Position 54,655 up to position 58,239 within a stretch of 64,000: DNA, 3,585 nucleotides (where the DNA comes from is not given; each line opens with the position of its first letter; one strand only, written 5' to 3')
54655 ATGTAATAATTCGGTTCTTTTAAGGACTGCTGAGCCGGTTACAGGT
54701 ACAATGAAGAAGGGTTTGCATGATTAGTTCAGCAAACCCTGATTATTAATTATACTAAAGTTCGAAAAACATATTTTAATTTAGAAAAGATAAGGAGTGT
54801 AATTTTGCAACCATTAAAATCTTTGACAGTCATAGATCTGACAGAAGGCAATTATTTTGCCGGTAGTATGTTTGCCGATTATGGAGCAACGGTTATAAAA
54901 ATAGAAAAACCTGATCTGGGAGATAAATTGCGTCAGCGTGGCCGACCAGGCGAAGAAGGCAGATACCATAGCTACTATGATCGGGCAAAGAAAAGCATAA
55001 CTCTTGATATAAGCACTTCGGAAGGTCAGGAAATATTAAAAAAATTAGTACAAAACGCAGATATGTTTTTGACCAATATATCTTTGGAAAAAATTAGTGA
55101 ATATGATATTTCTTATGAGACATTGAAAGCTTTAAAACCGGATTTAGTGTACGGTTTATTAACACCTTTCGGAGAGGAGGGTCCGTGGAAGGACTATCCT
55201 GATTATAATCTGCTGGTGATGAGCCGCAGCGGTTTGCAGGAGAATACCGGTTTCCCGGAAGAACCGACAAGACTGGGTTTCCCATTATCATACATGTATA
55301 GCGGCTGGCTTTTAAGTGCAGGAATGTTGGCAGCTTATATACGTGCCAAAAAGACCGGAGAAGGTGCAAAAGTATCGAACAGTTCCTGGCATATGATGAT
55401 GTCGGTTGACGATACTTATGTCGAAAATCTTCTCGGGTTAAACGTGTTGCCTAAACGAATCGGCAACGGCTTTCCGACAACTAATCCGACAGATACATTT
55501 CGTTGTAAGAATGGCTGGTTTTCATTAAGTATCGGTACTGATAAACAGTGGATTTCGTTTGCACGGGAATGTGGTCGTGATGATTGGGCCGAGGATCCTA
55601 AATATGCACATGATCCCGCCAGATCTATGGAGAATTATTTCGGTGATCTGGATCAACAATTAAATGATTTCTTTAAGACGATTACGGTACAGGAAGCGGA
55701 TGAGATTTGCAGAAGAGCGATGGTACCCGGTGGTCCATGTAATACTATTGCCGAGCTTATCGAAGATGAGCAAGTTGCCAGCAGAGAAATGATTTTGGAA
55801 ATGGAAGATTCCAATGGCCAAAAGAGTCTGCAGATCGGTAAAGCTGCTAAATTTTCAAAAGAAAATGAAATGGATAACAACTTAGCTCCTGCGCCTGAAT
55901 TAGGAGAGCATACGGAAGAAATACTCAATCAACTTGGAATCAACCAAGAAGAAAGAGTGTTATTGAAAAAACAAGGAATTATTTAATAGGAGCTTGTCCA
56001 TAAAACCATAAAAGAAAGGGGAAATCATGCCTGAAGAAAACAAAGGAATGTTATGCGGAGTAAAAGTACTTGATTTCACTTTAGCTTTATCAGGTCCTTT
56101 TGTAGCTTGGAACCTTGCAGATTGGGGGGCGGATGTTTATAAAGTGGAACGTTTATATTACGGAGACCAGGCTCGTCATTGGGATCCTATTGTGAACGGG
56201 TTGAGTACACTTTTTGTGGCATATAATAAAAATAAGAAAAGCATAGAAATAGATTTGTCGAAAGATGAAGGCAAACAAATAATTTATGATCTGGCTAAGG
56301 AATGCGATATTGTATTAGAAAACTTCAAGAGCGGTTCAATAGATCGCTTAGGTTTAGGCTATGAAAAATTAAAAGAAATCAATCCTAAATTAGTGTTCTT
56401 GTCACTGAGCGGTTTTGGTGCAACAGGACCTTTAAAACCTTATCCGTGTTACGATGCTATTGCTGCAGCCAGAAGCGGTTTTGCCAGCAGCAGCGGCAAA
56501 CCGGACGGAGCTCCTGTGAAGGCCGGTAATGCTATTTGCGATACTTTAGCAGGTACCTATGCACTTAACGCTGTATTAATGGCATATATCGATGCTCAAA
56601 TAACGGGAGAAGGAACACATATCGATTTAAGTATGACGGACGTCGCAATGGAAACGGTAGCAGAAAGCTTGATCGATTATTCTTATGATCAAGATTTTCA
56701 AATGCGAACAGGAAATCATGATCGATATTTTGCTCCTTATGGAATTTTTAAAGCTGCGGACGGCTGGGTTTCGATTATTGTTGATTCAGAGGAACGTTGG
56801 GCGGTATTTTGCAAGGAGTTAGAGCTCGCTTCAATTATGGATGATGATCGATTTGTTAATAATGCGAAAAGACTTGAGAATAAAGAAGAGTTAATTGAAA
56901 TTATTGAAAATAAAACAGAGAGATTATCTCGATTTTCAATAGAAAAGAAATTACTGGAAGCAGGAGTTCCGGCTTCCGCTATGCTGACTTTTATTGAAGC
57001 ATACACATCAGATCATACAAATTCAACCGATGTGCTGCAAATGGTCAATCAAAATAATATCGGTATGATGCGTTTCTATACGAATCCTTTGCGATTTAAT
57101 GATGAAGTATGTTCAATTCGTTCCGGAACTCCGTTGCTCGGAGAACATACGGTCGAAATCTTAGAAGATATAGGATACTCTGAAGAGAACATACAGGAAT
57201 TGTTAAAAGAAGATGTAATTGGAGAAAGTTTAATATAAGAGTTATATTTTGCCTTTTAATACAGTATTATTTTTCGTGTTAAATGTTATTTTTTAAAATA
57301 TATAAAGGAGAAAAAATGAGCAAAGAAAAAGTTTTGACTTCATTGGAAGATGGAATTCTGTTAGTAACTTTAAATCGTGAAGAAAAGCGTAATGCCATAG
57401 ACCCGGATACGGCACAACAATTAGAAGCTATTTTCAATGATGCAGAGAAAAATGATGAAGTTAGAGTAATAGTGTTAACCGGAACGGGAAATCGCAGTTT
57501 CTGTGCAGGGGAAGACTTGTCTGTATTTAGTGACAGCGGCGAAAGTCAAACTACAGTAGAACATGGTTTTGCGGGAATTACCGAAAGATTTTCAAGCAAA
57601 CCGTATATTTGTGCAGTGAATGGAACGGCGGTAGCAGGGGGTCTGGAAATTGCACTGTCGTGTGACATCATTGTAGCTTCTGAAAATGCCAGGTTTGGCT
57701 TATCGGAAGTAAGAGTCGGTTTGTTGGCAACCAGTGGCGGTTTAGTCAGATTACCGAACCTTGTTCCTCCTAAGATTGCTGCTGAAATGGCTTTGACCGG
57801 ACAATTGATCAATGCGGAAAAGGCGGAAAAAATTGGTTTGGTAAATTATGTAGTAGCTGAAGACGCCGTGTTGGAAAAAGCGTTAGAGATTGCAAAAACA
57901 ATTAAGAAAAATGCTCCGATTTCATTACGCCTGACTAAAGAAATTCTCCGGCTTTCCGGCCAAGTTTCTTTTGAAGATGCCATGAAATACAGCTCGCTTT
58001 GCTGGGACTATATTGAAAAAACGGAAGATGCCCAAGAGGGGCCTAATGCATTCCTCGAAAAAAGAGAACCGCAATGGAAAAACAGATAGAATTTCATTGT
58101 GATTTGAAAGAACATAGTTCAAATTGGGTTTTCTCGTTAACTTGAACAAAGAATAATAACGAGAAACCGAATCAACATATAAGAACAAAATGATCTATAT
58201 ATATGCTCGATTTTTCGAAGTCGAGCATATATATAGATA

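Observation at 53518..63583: Gram-positive cai/bbu-like quaternary-amine acyl-CoA locus joined to a Bcd/EtfBA module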

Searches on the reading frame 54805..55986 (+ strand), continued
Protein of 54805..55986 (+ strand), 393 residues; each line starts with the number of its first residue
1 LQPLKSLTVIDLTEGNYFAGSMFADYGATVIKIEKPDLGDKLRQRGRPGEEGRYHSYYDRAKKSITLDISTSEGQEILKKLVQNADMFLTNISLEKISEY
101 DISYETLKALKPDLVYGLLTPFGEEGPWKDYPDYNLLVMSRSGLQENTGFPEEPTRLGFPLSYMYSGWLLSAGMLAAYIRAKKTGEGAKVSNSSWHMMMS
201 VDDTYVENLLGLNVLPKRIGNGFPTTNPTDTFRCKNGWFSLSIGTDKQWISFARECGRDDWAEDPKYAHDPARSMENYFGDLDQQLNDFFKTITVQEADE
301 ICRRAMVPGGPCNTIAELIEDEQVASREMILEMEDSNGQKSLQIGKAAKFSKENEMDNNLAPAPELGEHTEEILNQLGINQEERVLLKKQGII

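Call 77: search_protein_families(library=ncbifam, proteins=[P0361, P0362, P0363, P0364, P0376, P0401], max_evalue=1e-20)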
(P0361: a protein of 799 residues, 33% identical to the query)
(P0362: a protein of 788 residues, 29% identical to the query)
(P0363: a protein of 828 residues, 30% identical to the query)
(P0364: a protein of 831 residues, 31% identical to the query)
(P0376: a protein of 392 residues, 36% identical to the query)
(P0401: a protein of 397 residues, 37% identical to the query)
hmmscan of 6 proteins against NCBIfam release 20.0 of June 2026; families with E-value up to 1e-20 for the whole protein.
P0361 (799 aa): 7 families
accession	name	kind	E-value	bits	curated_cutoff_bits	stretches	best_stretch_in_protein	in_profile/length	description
NF008511.0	PRK11430.1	equivalog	1.9e-161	537.4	522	2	2-375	8-377/381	CoA:oxalate CoA-transferase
NF052585.1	SucGlutTfsCaiB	equivalog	8.9e-161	534.9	750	2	407-785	6-390/394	succinate--glutarate CoA-transferase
NF041294.1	Scnl_mescCoAtase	equivalog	4.2e-157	523.1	700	2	409-780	4-380/381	succinyl-CoA:mesaconate CoA-transferase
NF003809.0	PRK05398.1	subfamily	1.6e-146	488.1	442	2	407-799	3-416/416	formyl-CoA transferase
TIGR03253.1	oxalate_frc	equivalog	8.9e-143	475.9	504.2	2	407-799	2-416/416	formyl-CoA transferase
NF002914.1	PRK03525.1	equivalog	3.7e-83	279.7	413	2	409-796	10-394/400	L-carnitine CoA-transferase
TIGR04253.1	mesacon_CoA_iso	equivalog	1.4e-43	149.5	725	1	408-798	2-399/403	2-methylfumaryl-CoA isomerase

P0362 (788 aa): 7 families
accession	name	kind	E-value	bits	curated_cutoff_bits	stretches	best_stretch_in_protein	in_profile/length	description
NF041294.1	Scnl_mescCoAtase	equivalog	1.4e-157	524.7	700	2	398-767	3-379/381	succinyl-CoA:mesaconate CoA-transferase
NF052585.1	SucGlutTfsCaiB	equivalog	2.1e-157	523.8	750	2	396-768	5-385/394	succinate--glutarate CoA-transferase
NF003809.0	PRK05398.1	subfamily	1.8e-134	448.5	442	3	396-598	2-205/416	formyl-CoA transferase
NF008511.0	PRK11430.1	equivalog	6.8e-132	440.2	522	2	399-758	10-365/381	CoA:oxalate CoA-transferase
TIGR03253.1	oxalate_frc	equivalog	3.9e-129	431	504.2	3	397-598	2-204/416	formyl-CoA transferase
NF002914.1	PRK03525.1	equivalog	6e-84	282.3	413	2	398-788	9-397/400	L-carnitine CoA-transferase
TIGR04253.1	mesacon_CoA_iso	equivalog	6.9e-50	170.2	725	2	399-783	3-395/403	2-methylfumaryl-CoA isomerase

P0363 (828 aa): 7 families
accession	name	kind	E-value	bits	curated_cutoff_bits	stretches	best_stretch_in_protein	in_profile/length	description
NF041294.1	Scnl_mescCoAtase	equivalog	9.3e-183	607.6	700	2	441-811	4-380/381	succinyl-CoA:mesaconate CoA-transferase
NF052585.1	SucGlutTfsCaiB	equivalog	4.3e-180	598.5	750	2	8-390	3-388/394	succinate--glutarate CoA-transferase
NF008511.0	PRK11430.1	equivalog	2.5e-161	537.1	522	2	438-769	7-338/381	CoA:oxalate CoA-transferase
NF003809.0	PRK05398.1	subfamily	3.2e-143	477.3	442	2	439-642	3-207/416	formyl-CoA transferase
TIGR03253.1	oxalate_frc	equivalog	7.9e-141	469.5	504.2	3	439-642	2-206/416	formyl-CoA transferase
NF002914.1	PRK03525.1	equivalog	6.7e-73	245.9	413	2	12-408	9-398/400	L-carnitine CoA-transferase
TIGR04253.1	mesacon_CoA_iso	equivalog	2.1e-59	201.5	725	2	13-403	3-396/403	2-methylfumaryl-CoA isomerase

P0364 (831 aa): 7 families
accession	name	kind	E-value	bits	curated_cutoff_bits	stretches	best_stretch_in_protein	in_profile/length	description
NF052585.1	SucGlutTfsCaiB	equivalog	8.5e-148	492.2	750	2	2-382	2-388/394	succinate--glutarate CoA-transferase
NF041294.1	Scnl_mescCoAtase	equivalog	3.1e-142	474.2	700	2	437-810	4-379/381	succinyl-CoA:mesaconate CoA-transferase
NF003809.0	PRK05398.1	subfamily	2.7e-134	447.9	442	3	6-210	3-208/416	formyl-CoA transferase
NF008511.0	PRK11430.1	equivalog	1.3e-127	426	522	2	4-339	6-340/381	CoA:oxalate CoA-transferase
TIGR03253.1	oxalate_frc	equivalog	1.4e-126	422.6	504.2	3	7-210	3-207/416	formyl-CoA transferase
NF002914.1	PRK03525.1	equivalog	5.2e-93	312.1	413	2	7-396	9-394/400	L-carnitine CoA-transferase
TIGR04253.1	mesacon_CoA_iso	equivalog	7.7e-50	170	725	2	8-399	3-400/403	2-methylfumaryl-CoA isomerase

P0376 (392 aa): 6 families
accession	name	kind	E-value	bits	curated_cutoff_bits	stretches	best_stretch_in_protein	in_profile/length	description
NF041294.1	Scnl_mescCoAtase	equivalog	3.9e-71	240.2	700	1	3-372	3-379/381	succinyl-CoA:mesaconate CoA-transferase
NF052585.1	SucGlutTfsCaiB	equivalog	9.5e-67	225.3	750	1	3-377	7-389/394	succinate--glutarate CoA-transferase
NF008511.0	PRK11430.1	equivalog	5e-58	197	522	1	3-365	9-368/381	CoA:oxalate CoA-transferase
NF003809.0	PRK05398.1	subfamily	2.8e-53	181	442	1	3-392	4-416/416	formyl-CoA transferase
TIGR03253.1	oxalate_frc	equivalog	3.2e-53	180.9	504.2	1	3-392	3-416/416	formyl-CoA transferase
NF002914.1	PRK03525.1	equivalog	6e-27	94.6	413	1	18-392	26-397/400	L-carnitine CoA-transferase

P0401 (397 aa): 6 families
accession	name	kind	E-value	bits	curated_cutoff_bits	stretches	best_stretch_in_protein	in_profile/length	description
NF052585.1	SucGlutTfsCaiB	equivalog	1.7e-77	260.7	750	1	4-370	6-385/394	succinate--glutarate CoA-transferase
NF008511.0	PRK11430.1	equivalog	3.5e-70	237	522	1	5-327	9-338/381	CoA:oxalate CoA-transferase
NF041294.1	Scnl_mescCoAtase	equivalog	2.9e-67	227.5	700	1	6-370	4-380/381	succinyl-CoA:mesaconate CoA-transferase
TIGR03253.1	oxalate_frc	equivalog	1.6e-57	195.1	504.2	1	4-206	2-207/416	formyl-CoA transferase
NF003809.0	PRK05398.1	subfamily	1.6e-56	191.7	442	1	4-206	3-208/416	formyl-CoA transferase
NF002914.1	PRK03525.1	equivalog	6.1e-40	137.4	413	1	5-324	9-333/400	L-carnitine CoA-transferase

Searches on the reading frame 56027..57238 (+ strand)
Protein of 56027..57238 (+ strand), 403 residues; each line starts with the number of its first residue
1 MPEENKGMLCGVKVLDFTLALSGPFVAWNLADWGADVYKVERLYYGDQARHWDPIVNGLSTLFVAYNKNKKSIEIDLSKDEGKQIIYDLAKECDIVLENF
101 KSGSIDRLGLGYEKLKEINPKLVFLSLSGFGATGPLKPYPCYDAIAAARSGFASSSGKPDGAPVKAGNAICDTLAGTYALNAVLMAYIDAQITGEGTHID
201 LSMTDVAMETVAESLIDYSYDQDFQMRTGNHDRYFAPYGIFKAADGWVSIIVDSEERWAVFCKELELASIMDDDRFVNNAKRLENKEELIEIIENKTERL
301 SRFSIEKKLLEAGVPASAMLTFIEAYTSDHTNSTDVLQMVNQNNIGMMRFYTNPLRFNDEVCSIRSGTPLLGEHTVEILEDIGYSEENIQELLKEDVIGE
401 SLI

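Call 3: search_protein_families(library=pfam, proteins=[window:56027-57238:+])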
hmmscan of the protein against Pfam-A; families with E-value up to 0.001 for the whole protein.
window:56027-57238:+ (403 aa): 1 family
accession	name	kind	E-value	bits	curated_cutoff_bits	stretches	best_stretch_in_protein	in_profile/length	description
PF02515.22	CoA_transf_3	-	4.5e-106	355.5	23.3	1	9-375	1-366/366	CoA-transferase family III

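Call 4: search_protein_families(library=ncbifam, proteins=[window:56027-57238:+])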
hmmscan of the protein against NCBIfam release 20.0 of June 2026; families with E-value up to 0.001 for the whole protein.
window:56027-57238:+ (403 aa): 7 families
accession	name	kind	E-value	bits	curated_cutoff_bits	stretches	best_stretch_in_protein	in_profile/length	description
NF052585.1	SucGlutTfsCaiB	equivalog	5.8e-78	262.2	750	1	5-385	4-391/394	succinate--glutarate CoA-transferase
NF003809.0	PRK05398.1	subfamily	1.1e-71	241.6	442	2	9-210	5-207/416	formyl-CoA transferase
NF008511.0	PRK11430.1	equivalog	1.2e-70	238.5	522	1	3-338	4-339/381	CoA:oxalate CoA-transferase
TIGR03253.1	oxalate_frc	equivalog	1.8e-70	237.8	504.2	2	9-211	4-207/416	formyl-CoA transferase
NF041294.1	Scnl_mescCoAtase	equivalog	1e-63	215.8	700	1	9-380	4-381/381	succinyl-CoA:mesaconate CoA-transferase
NF002914.1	PRK03525.1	equivalog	7.3e-48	163.5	413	1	6-397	7-396/400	L-carnitine CoA-transferase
TIGR04253.1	mesacon_CoA_iso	equivalog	2.6e-17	62.9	725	1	7-398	1-400/403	2-methylfumaryl-CoA isomerase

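Call 35: search_solved_structures(query=window:56027-57238:+, max_evalue=1e-20)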
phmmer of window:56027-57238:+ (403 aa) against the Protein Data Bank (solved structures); distinct sequences matched with E-value up to 1e-20: 26.
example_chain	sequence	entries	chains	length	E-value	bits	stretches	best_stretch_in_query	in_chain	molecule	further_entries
10uh_A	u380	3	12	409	2.3e-69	237.4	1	9-397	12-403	Formyl-coenzyme a transferase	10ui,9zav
9br6_A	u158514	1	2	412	5.4e-67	229.6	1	8-399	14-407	Succinate--hydroxymethylglutarate CoA-transferase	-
9br7_A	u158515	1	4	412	4.8e-66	226.5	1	8-399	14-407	Succinate--hydroxymethylglutarate CoA-transferase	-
4hl6_A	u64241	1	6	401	4.2e-64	220.1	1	3-337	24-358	Uncharacterized protein YfdE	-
4ed9_A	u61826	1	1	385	5.7e-59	203.2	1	9-379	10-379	CAIB/BAIF family protein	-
1pqy_A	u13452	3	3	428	1.8e-46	162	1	9-393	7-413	Hypothetical protein yfdW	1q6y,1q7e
1pt5_A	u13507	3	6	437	2.5e-46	161.5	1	9-392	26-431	Hypothetical protein yfdW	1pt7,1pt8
9fn0_B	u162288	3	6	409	5.9e-44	153.7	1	2-398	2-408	Subunit of Benzylsuccinate CoA-transferase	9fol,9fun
2vjo_A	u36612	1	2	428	1.8e-41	145.5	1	9-217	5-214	FORMYL-COENZYME A TRANSFERASE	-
2vjn_A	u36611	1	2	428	2.5e-41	145.1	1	9-217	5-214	FORMYL-COENZYME A TRANSFERASE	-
2vjk_A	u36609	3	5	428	2.5e-41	145.1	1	9-217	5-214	FORMYL-COENZYME A TRANSFERASE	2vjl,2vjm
1p5h_A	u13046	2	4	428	2.6e-41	145.1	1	9-217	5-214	Formyl-coenzyme A transferase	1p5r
1t4c_A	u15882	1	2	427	2.6e-41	145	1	9-217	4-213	Formyl-CoA:oxalate CoA-transferase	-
1vgr_A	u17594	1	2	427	9.4e-41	143.2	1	9-217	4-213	Formyl-coenzyme A transferase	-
3ubm_A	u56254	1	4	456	1.3e-40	142.7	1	3-393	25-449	Formyl-CoA:oxalate CoA-transferase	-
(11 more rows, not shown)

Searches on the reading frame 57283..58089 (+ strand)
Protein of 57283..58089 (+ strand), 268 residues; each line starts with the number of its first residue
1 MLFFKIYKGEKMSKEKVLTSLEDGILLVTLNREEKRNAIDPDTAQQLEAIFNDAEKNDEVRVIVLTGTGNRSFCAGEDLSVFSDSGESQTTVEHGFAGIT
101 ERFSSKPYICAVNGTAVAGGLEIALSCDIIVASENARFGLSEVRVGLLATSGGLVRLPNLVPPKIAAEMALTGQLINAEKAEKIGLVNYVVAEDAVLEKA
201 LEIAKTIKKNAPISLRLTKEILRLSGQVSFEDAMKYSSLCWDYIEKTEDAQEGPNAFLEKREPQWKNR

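Call 3: search_protein_families(library=pfam, proteins=[window:57283-58089:+])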
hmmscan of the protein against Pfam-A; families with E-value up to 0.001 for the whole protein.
window:57283-58089:+ (268 aa): 2 families
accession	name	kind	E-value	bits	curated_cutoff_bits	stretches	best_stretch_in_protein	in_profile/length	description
PF00378.25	ECH_1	-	5.1e-61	206.6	27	1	22-267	3-250/251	Enoyl-CoA hydratase/isomerase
PF16113.10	ECH_2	-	3.5e-35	122.5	27.2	1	27-196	3-177/335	Enoyl-CoA hydratase/isomerase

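Call 4: search_protein_families(library=ncbifam, proteins=[window:57283-58089:+])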
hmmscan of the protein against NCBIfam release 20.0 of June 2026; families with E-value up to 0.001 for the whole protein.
window:57283-58089:+ (268 aa): 73 families (the best 25 are shown)
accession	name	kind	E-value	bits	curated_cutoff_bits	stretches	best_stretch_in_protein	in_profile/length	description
NF006100.0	PRK08252.1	subfamily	1.6e-76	257.2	282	1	14-266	2-252/254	crotonase/enoyl-CoA hydratase family protein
NF051848.1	EnCoAHydtEchA19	equivalog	5.1e-75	252.3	400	1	19-268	4-258/258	enoyl-CoA hydratase EchA19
NF042430.2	EnCoAhydt_DpgD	equivalog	8.9e-64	215.4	400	1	25-267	7-257/258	enoyl-CoA-hydratase DpgD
NF005864.0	PRK07799.1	equivalog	4.3e-60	203.1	316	1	12-268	5-266/266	crotonase/enoyl-CoA hydratase family protein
NF002936.2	PRK03580.1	equivalog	8.5e-59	199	500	1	21-268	9-261/261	crotonobetainyl-CoA hydratase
NF005802.0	PRK07657.1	equivalog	6.9e-58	196.2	363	1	18-266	7-258/260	enoyl-CoA hydratase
NF004475.0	PRK05809.1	subfamily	1.1e-57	195.5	394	1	14-268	3-260/260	short-chain-enoyl-CoA hydratase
NF006007.0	PRK08138.1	subfamily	6.1e-57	192.9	355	1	17-267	10-260/261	enoyl-CoA hydratase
NF004840.0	PRK06190.1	equivalog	2.3e-56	191.3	253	1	13-237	2-228/260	enoyl-CoA hydratase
NF007239.0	PRK09674.1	equivalog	3.2e-55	187.4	371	1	12-267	1-256/257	2,3-dehydroadipyl-CoA hydratase PaaF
NF006109.0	PRK08260.1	subfamily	8.1e-54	182.9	320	1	14-267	3-277/296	enoyl-CoA hydratase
NF005803.0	PRK07658.1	equivalog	8.8e-53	179.3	313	1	19-268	6-257/257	enoyl-CoA hydratase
NF006699.0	PRK09245.1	subfamily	1.7e-52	178.3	354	1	15-267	3-265/266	crotonase/enoyl-CoA hydratase family protein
NF006566.0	PRK09076.1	subfamily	2.4e-52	178.1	286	1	17-268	7-260/260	enoyl-CoA hydratase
NF046063.1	oxepin_alt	equivalog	1.6e-50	172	300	1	19-264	4-254/254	oxepin-CoA hydrolase, alternative type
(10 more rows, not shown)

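Call 36: search_solved_structures(query=window:57283-58089:+, max_evalue=1e-45)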
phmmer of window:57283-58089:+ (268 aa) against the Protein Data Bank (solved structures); distinct sequences matched with E-value up to 1e-45: 9.
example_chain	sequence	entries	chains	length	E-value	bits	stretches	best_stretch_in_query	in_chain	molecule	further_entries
3r9t_A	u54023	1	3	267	1.7e-53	185.2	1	20-268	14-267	EchA1_1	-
3r9s_A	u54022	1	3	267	2.3e-53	184.7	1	20-268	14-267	Carnitinyl-CoA dehydratase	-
3r0o_A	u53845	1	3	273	2.3e-53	184.7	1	17-268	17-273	Carnitinyl-CoA dehydratase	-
3trr_A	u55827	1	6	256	4.9e-53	183.6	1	15-267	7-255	Probable enoyl-CoA hydratase/isomerase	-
7oeq_A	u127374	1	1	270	6.7e-50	173.3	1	24-266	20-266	Mevalonyl-coenzyme A hydratase sidH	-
3qxi_A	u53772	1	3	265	6.4e-48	166.9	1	15-266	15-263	Enoyl-CoA hydratase EchA1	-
6ldz_A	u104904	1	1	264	2.8e-47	164.8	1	14-266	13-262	Probable enoyl-CoA hydratase EchA1 (Enoyl hydrase) (Unsaturated acyl-CoA hydratase) (Croto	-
5kjp_A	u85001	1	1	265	2.8e-47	164.8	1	14-266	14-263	Enoyl-CoA hydratase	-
5zai_A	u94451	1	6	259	1.1e-46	162.8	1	15-267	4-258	3-hydroxypropionyl-coenzyme A dehydratase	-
